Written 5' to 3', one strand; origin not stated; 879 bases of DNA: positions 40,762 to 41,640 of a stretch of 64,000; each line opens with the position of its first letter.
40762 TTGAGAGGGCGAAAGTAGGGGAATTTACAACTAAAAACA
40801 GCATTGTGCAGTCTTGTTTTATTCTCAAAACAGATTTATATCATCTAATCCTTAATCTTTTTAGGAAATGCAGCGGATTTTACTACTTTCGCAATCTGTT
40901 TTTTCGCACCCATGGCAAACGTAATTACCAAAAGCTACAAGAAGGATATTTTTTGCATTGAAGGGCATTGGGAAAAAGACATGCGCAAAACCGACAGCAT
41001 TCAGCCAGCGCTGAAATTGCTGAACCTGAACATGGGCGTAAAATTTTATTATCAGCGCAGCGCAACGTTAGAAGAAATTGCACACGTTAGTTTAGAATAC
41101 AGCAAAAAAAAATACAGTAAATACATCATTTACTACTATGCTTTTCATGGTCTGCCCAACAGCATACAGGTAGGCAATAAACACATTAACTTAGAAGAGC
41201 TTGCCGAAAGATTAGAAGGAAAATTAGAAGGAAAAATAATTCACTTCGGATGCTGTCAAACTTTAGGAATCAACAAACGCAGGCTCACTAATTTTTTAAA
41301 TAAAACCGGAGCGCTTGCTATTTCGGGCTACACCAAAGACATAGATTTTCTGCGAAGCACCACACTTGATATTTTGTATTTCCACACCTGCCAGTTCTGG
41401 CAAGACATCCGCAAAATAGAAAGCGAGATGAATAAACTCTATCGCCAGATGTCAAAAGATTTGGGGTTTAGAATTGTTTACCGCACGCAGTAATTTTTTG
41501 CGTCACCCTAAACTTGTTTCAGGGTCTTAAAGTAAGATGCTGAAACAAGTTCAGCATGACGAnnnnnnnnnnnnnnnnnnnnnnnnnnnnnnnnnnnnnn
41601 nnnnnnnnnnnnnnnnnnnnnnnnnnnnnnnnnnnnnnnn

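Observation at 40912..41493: Stand-alone 193-aa protein with a caspase/CHAT-like His…Cys catalytic-dyad context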

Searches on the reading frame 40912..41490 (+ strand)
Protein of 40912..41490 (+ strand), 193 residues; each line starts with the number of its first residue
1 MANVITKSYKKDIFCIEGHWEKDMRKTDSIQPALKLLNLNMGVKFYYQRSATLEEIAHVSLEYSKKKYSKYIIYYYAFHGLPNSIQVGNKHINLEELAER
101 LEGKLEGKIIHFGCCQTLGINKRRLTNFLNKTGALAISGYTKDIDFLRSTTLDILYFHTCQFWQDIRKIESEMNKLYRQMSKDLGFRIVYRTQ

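Call 3: search_protein_families(library=pfam, proteins=[window:40912-41490:+], max_evalue=10)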
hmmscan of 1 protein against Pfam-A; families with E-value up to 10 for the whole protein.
window:40912-41490:+ (193 aa): 1 family
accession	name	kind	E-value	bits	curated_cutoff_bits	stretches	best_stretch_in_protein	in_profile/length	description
PF20347.3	DUF6642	-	1.6e-40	139.1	27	1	11-190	2-182/182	Family of unknown function (DUF6642)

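Call 4: search_protein_families(library=ncbifam, proteins=[window:40912-41490:+], max_evalue=10)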
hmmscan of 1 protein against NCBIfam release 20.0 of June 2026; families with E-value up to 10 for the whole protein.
window:40912-41490:+ (193 aa): 0 families

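Call 5: search_protein_families(library=padloc, proteins=[window:40912-41490:+], max_evalue=10)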
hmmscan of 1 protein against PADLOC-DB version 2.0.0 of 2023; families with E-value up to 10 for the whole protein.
window:40912-41490:+ (193 aa): 0 families

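Call 6: search_solved_structures(query=window:40912-41490:+, max_evalue=10, show_alignments=2)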
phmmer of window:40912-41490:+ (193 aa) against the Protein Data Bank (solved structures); distinct sequences matched with E-value up to 10: 0.

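Call 7: find_homologous_proteins(query=window:40912-41490:+, max_evalue=0.001)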
Query window:40912-41490:+ (193 aa): 12 proteins with E <= 0.001 among 245 candidates.
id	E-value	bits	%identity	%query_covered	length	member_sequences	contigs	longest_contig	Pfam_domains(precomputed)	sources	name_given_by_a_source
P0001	1.4e-112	392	89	99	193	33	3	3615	PF20347.4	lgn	-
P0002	1.5e-51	193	50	97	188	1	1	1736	PF20347.4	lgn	-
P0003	2.0e-45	173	47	94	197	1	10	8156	PF20347.4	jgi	jgi:hypothetical protein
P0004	7.7e-45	171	48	94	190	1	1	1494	PF20347.4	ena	-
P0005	6.9e-43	164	46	97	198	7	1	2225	PF20347.4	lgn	-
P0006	7.3e-43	164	44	96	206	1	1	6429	PF20347.4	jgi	jgi:hypothetical protein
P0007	7.7e-40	155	41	93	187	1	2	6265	PF20347.4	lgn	-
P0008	1.5e-39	154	41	96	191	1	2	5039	PF20347.4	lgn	-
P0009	2.5e-38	150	45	93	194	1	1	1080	PF20347.4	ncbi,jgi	jgi:hypothetical protein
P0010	1.1e-37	147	45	93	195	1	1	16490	PF20347.4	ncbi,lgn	-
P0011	5.5e-34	135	43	87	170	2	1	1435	PF20347.4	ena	-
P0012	5.5e-21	93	90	27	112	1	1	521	-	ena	-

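Call 10: find_homologous_proteins(query=A1, max_evalue=0.001)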
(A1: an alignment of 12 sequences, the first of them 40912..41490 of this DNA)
Query A1 (12 sequences) (193 aa, profile of the alignment): 735 proteins with E <= 0.001 among 5229 candidates; the best 120 are listed.
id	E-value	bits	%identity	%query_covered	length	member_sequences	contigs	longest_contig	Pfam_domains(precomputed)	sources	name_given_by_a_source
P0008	3.6e-87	309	41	96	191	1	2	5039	PF20347.4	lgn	-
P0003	3.2e-86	306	47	94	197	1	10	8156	PF20347.4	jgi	jgi:hypothetical protein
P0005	3.9e-86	306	46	97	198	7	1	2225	PF20347.4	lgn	-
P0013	2.4e-85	303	44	96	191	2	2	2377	PF20347.4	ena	-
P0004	9.6e-85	301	48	94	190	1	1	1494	PF20347.4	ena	-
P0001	1.3e-84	301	89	99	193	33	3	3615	PF20347.4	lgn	-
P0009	2.8e-84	300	45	93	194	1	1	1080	PF20347.4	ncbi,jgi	jgi:hypothetical protein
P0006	5.0e-84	299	44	96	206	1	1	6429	PF20347.4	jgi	jgi:hypothetical protein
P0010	7.4e-84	298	45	93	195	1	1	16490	PF20347.4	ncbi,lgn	-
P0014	1.9e-83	297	46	92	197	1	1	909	PF20347.4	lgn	-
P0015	7.0e-83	295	43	96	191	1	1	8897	PF20347.4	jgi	jgi:hypothetical protein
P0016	7.0e-83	295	47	94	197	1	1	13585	PF20347.4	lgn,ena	-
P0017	7.5e-83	295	42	96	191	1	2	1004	PF20347.4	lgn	-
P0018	1.9e-82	294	41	96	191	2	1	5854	PF20347.4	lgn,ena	-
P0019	2.2e-82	293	44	96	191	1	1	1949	PF20347.4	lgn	-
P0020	4.0e-82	292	41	96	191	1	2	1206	PF20347.4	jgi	jgi:hypothetical protein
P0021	6.9e-82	292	45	93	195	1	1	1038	PF20347.4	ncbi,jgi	jgi:hypothetical protein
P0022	1.2e-81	291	44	98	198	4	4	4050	PF20347.4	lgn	-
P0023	3.9e-81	289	49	94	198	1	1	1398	PF20347.4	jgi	jgi:hypothetical protein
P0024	5.0e-81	289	46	94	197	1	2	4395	PF20347.4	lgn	-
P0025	8.1e-81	288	45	93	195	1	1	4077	PF20347.4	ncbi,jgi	jgi:hypothetical protein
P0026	5.4e-80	286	46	97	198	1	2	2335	PF20347.4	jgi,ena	jgi:hypothetical protein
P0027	8.4e-80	285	47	93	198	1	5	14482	PF20347.4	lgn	-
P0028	1.1e-79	285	43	96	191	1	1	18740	PF20347.4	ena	-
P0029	1.8e-79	284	45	96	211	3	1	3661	PF20347.4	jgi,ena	-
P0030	2.2e-79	284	44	96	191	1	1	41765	PF20347.4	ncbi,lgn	-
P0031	2.8e-79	283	44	93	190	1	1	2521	PF20347.4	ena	-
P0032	6.3e-79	282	43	99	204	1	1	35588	PF20347.4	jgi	jgi:hypothetical protein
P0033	1.8e-78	281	46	96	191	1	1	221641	PF20347.4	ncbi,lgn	ncbi:MAG: DUF6642 family protein [Bacteroidota bacterium]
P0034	2.3e-78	280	46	93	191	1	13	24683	PF20347.4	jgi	jgi:hypothetical protein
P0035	1.6e-77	277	44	97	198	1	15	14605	PF20347.4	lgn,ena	-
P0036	4.0e-77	276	42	96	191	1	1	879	PF20347.4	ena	-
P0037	4.3e-77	276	42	98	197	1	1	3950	PF20347.4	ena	-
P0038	7.3e-77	275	44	95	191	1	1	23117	PF20347.4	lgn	-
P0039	1.2e-76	275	41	96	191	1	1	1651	PF20347.4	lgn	-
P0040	1.2e-76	275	45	90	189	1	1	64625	PF20347.4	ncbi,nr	ncbi:MAG: hypothetical protein IPI22_13640 [Bacteroidetes bacterium]|nr:hypothetical protein [Bacter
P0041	1.5e-75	271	44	96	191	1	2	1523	PF20347.4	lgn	-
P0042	3.6e-75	270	45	94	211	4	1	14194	PF20347.4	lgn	-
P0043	3.9e-75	270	43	97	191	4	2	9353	PF20347.4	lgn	-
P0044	4.1e-75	270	43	97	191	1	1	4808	PF20347.4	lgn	-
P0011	6.9e-75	269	43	87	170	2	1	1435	PF20347.4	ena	-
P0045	9.4e-75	268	41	94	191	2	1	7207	PF20347.4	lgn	-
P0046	9.8e-75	268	43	97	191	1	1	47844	PF20347.4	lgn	-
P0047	1.7e-74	268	41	97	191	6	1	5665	PF20347.4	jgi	jgi:hypothetical protein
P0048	6.1e-74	266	43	98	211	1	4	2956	PF20347.4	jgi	jgi:hypothetical protein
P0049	1.2e-73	265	42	97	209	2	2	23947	PF20347.4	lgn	-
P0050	1.3e-73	265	42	96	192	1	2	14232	PF20347.4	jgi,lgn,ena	-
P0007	2.0e-73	264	41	93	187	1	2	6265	PF20347.4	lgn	-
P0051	2.9e-73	264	46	93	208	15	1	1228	PF20347.4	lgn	-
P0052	3.0e-73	264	40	96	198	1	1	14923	PF20347.4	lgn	-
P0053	7.2e-73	262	42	96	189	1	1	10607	PF20347.4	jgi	jgi:hypothetical protein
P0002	1.4e-72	261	50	97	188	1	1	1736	PF20347.4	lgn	-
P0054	4.4e-72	260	43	96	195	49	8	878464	PF20347.4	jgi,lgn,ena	-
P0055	5.4e-72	259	42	92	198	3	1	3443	PF20347.4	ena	-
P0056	1.7e-71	258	40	94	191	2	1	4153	PF20347.4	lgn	-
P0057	1.8e-71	258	44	95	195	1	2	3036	PF20347.4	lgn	-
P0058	2.8e-71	257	42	96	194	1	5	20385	PF20347.4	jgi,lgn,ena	-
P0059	3.4e-71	257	40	94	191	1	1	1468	PF20347.4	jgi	jgi:hypothetical protein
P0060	7.3e-71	256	40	94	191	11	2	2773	PF20347.4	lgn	-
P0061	7.9e-71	256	42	93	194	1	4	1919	PF20347.4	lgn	-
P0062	1.3e-70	255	40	94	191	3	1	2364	PF20347.4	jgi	-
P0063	1.8e-70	254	43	96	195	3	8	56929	PF20347.4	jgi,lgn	jgi:hypothetical protein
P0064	8.1e-70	252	47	96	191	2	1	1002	PF20347.4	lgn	-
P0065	1.6e-69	251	42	94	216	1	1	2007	PF20347.4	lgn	-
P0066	1.8e-69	251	42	95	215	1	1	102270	PF20347.4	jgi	jgi:hypothetical protein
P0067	2.4e-68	248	47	96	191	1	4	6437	PF20347.4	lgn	-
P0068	3.4e-68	247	44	97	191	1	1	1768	PF20347.4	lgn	-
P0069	7.8e-67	243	37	93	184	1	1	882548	PF20347.4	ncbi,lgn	ncbi:MAG: DUF6642 family protein [Bacteroidales bacterium]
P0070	1.3e-64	235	48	96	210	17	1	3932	PF20347.4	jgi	-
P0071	1.4e-64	235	48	96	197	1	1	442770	PF20347.4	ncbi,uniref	ncbi:DUF6642 family protein [Flavobacterium helocola]|uniref:DUF6642 family protein n=1 Tax=Flavobac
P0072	3.7e-64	234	45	96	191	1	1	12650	PF20347.4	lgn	-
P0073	6.9e-64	233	45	95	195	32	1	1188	PF20347.4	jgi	jgi:hypothetical protein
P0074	7.3e-64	233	45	97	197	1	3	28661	PF20347.4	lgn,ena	-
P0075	1.4e-63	232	46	97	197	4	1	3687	PF20347.4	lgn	-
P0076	1.6e-63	232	45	96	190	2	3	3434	PF20347.4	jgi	jgi:ERCC4-type nuclease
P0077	1.9e-63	232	45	96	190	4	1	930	PF20347.4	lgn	-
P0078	2.2e-63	231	45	97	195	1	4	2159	PF20347.4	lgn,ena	-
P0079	2.3e-63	231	49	95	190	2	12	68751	PF20347.4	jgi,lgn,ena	jgi:hypothetical protein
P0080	3.1e-63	231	45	96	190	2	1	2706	PF20347.4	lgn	-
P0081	4.6e-63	230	45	96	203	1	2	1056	PF20347.4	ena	-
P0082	6.7e-63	230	43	99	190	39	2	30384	PF20347.4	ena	-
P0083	6.8e-63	230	40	94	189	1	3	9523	PF20347.4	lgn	-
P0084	7.0e-63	230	46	96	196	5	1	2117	PF20347.4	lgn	-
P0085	1.1e-62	229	48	96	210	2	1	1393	PF20347.4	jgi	jgi:hypothetical protein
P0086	1.4e-62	229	41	93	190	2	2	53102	PF20347.4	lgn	-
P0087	1.4e-62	229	48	96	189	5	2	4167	PF20347.4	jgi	jgi:Family of unknown function (DUF6642)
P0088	1.9e-62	228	42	98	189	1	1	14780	PF20347.4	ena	-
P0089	2.2e-62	228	42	92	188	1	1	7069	PF20347.4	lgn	-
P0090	2.5e-62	228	44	96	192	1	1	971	PF20347.4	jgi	jgi:hypothetical protein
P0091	3.0e-62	228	43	96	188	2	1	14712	PF20347.4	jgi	jgi:hypothetical protein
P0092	3.2e-62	228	36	95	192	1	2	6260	PF20347.4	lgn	-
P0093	4.8e-62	227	45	97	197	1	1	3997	PF20347.4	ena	-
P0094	4.9e-62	227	40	95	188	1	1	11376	PF20347.4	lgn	-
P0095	7.2e-62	226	47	95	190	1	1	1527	PF20347.4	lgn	-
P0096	7.2e-62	226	36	96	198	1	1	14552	PF20347.4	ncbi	-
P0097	1.1e-61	226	41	96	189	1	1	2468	PF20347.4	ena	-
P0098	1.3e-61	226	40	95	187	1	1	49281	PF20347.4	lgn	-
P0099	1.4e-61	225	38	92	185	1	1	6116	PF20347.4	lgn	-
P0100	1.6e-61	225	42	81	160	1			PF20347.4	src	-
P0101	1.7e-61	225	37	95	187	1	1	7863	PF20347.4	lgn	-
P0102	1.8e-61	225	45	95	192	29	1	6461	PF20347.4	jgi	jgi:hypothetical protein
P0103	2.6e-61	225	47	95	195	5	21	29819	PF20347.4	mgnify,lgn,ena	mgnify:CR=1 FL=1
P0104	5.4e-61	224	41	94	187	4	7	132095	PF20347.4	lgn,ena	-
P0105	6.2e-61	223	46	92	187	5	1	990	PF20347.4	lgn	-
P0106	6.3e-61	223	42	95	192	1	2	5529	PF20347.4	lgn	-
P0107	8.1e-61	223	39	93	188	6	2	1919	PF20347.4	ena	-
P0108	1.4e-60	222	42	97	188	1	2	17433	PF20347.4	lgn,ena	-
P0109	1.4e-60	222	43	98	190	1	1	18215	PF20347.4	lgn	-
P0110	1.4e-60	222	44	95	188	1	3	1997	PF20347.4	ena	-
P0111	1.8e-60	222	41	97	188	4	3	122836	PF20347.4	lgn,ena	-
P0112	2.0e-60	222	39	91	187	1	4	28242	PF20347.4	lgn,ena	-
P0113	3.0e-60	221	39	95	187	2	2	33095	PF20347.4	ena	-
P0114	5.5e-60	220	43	94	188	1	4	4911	PF20347.4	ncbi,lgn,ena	-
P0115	5.9e-60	220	41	98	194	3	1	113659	PF20347.4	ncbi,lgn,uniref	ncbi:MAG: hypothetical protein QM653_11865 [Dysgonomonas sp.]|uniref:DUF6642 family protein n=1 Tax=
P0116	6.1e-60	220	43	96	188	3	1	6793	PF20347.4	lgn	-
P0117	8.3e-60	220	42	98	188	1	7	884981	PF20347.4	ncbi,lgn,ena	-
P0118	1.2e-59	219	39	93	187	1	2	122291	PF20347.4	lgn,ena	-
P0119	1.4e-59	219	44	95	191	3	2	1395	PF20347.4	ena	-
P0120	1.5e-59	219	38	95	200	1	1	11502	PF20347.4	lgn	-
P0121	1.5e-59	219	36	95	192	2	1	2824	PF20347.4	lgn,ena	-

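Call 15: find_encoding_contigs(protein=P0033, flank=6000, max_places=2)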
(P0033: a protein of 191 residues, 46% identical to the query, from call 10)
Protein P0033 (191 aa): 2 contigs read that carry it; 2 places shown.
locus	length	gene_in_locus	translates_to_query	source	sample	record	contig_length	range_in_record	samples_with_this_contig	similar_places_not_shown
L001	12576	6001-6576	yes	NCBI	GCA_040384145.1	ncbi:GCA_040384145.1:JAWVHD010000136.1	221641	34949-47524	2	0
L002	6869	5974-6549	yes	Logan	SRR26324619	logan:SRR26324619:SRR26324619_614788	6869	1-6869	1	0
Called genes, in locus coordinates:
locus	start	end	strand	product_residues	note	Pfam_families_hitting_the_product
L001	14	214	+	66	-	-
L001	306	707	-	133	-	-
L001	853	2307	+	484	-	PF12161:HsdM_N, PF02384:N6_Mtase, PF07669:Eco57I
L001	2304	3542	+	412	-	PF01420:Methylase_S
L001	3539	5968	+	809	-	PF04313:HSDR_N (faint), PF00270:DEAD, PF04851:ResIII, PF18766:SWI2_SNF2, PF00271:Helicase_C (weak), PF08463:EcoEI_R_C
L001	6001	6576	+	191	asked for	PF20347:DUF6642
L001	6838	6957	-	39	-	-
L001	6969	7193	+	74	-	-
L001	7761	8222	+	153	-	-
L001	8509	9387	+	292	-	PF02629:CoA_binding, PF13380:CoA_binding_2 (weak), PF13607:Succ_CoA_lig, PF00549:Ligase_CoA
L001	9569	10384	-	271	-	PF13489:Methyltransf_23, PF08241:Methyltransf_11 (weak), PF08242:Methyltransf_12, PF13649:Methyltransf_25 (weak)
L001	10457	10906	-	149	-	-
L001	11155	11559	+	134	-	PF00164:Ribosom_S12_S23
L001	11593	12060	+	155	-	PF00177:Ribosomal_S7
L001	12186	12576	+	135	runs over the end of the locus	PF07681:DoxX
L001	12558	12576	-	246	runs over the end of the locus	-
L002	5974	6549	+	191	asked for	PF20347:DUF6642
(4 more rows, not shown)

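Call 16: find_encoding_contigs(protein=P0071, flank=6000, max_places=2)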
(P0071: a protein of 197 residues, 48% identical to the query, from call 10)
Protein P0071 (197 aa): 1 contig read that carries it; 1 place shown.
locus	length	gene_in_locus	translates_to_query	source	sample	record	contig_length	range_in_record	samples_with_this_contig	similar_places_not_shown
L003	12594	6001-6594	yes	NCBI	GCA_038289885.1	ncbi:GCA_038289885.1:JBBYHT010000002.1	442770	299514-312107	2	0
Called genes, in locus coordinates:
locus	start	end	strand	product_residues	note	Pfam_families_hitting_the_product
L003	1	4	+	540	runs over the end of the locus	PF12161:HsdM_N, PF02384:N6_Mtase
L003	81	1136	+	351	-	PF01381:HTH_3, PF12844:HTH_19 (weak), PF06114:Peptidase_M78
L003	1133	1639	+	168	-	PF11848:DUF3368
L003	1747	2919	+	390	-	PF01420:Methylase_S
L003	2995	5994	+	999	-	PF04313:HSDR_N, PF04851:ResIII, PF18766:SWI2_SNF2, PF22679:T1R_D3-like, PF11867:T1RH-like_C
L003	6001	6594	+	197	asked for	PF20347:DUF6642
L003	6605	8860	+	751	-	PF00004:AAA (faint), PF07728:AAA_5, PF28529:McrB_lid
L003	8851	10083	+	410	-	PF10117:McrBC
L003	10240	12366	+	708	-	-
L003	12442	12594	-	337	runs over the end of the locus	PF11751:PorP_SprF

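Call 17: find_encoding_contigs(protein=P0069, flank=6000, max_places=2)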
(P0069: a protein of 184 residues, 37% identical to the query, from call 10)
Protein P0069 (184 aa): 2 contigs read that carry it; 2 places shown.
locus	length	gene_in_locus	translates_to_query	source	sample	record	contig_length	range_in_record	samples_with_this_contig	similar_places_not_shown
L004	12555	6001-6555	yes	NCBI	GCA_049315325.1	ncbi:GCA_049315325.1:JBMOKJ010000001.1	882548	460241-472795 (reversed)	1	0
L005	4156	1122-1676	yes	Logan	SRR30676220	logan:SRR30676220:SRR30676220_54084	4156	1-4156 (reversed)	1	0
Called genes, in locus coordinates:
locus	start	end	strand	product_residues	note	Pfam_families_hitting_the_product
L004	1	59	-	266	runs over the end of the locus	-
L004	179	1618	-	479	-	PF18962:Por_Secre_tail (weak)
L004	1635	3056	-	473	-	PF18962:Por_Secre_tail (weak)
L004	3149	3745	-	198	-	PF01063:Aminotran_4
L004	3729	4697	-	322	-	PF00425:Chorismate_bind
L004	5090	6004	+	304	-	PF00589:Phage_integrase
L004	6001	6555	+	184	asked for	PF20347:DUF6642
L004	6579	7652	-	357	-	-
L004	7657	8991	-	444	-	-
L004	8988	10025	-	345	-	-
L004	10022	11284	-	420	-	PF01555:N6_N4_Mtase (faint)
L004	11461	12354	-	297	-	-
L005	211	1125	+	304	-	PF00589:Phage_integrase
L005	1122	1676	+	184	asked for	PF20347:DUF6642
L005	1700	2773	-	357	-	-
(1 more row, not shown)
